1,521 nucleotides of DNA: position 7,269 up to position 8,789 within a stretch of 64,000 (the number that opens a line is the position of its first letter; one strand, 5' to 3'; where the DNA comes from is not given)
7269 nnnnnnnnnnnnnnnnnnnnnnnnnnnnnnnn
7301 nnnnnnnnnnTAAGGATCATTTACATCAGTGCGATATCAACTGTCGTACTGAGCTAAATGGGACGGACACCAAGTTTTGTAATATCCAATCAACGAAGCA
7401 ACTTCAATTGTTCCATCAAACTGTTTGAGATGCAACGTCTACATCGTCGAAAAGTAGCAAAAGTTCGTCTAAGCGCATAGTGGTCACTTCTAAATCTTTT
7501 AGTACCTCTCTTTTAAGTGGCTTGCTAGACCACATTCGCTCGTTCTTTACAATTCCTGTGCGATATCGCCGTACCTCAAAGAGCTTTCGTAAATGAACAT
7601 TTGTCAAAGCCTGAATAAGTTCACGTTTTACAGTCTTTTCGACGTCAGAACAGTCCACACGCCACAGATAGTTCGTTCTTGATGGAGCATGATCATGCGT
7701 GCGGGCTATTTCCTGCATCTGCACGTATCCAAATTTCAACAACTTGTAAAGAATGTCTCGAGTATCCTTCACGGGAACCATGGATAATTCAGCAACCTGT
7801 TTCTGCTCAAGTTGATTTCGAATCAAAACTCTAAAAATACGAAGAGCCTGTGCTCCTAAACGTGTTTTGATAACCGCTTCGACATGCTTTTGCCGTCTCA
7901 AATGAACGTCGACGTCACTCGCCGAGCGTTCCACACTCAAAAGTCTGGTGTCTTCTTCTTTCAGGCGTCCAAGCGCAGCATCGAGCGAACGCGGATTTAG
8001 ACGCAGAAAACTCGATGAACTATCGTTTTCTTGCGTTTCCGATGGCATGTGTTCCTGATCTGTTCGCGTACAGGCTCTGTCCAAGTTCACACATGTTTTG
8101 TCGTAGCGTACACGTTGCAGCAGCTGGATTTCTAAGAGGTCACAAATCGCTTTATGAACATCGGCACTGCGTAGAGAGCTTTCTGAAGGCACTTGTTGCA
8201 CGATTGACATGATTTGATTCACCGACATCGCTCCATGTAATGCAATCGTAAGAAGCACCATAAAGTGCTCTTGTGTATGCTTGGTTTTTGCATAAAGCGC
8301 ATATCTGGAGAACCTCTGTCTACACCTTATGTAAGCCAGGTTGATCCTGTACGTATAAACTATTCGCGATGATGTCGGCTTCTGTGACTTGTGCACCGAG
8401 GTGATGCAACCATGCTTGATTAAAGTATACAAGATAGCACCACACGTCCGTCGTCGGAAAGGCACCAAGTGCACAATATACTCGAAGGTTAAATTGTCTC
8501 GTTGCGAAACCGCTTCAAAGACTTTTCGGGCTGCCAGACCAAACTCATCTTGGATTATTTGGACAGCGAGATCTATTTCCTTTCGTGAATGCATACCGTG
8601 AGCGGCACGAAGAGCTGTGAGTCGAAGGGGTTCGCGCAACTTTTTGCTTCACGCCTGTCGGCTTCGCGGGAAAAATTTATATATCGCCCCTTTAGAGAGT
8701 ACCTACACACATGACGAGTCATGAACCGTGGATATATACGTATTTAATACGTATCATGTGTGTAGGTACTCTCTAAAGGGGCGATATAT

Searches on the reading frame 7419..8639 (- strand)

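Call 79: search_protein_families(library=pfam, proteins=[window:7419-8639:-], max_evalue=0.0001)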
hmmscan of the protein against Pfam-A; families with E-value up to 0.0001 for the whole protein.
window:7419-8639:- (407 aa): 3 families
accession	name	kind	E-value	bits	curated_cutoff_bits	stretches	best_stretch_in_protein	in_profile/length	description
PF22536.2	POLR3C_WHD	-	9.1e-32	109.3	30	1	253-328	1-77/77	POLR3C, C-terminal winged-helix domain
PF02002.24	TFIIE_alpha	-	2.9e-08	34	22.9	0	253-345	3-93/105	TFIIE alpha subunit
PF08221.17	HTH_9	-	5.7e-05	23.6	23.4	0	24-80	2-58/62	RNA polymerase III subunit RPC82 helix-turn-helix domain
